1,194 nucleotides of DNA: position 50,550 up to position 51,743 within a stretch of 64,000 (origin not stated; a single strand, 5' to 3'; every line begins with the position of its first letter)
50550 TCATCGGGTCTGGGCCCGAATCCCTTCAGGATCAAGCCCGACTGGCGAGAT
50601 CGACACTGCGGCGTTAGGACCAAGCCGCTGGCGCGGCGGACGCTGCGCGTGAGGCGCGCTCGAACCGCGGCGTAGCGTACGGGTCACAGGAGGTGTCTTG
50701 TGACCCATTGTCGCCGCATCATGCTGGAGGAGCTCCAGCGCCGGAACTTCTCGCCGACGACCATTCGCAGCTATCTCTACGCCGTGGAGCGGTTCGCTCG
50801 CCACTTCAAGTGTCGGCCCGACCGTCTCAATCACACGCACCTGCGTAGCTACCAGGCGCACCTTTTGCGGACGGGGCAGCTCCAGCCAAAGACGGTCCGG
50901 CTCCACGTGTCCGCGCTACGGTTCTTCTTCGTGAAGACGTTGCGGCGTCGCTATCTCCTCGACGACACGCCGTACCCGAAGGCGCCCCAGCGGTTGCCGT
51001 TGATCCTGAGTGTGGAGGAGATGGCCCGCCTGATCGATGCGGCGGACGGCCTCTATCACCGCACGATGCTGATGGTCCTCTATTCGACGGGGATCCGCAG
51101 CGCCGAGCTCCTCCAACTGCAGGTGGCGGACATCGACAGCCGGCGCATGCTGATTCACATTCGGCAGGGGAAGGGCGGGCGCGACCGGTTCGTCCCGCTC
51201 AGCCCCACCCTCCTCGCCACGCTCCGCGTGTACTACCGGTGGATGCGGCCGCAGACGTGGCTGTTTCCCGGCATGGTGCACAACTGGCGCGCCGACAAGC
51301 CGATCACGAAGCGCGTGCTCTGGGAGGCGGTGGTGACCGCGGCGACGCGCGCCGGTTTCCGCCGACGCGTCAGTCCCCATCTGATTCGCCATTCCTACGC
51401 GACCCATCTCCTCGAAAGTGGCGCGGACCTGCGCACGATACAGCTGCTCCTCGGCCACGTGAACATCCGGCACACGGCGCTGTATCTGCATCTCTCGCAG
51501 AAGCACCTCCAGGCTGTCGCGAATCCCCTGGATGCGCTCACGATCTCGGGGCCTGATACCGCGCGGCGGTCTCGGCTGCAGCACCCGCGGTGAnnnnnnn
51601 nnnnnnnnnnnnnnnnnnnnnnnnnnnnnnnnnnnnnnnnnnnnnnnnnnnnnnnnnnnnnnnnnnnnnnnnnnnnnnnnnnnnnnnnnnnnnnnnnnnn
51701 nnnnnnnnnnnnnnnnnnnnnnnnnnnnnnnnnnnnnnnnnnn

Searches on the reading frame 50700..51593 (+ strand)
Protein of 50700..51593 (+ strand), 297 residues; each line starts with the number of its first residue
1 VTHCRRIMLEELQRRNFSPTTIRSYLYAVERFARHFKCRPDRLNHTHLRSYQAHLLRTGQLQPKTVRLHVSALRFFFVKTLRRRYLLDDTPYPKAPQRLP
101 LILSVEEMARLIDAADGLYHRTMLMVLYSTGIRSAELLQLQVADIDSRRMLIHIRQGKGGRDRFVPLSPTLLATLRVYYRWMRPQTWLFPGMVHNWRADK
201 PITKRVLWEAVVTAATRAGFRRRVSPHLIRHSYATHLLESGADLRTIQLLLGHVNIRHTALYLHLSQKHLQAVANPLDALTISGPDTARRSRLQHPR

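Call 62: search_protein_families(library=pfam, proteins=[window:50700-51593:+])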
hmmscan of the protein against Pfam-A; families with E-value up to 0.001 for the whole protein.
window:50700-51593:+ (297 aa): 4 families
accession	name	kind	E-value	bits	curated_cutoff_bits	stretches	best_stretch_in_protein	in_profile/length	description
PF00589.27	Phage_integrase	-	4e-38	131.3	27.1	1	103-268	3-171/172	Phage integrase family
PF13495.12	Phage_int_SAM_4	-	9e-17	61.7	27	1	7-85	4-83/85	Phage integrase, N-terminal SAM-like domain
PF02899.23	Phage_int_SAM_1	-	8.9e-08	32.8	22.3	1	11-79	7-78/83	Phage integrase, N-terminal SAM-like domain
PF13102.12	Phage_int_SAM_5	-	0.00019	22.2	22.3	1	12-89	13-91/98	Phage integrase SAM-like domain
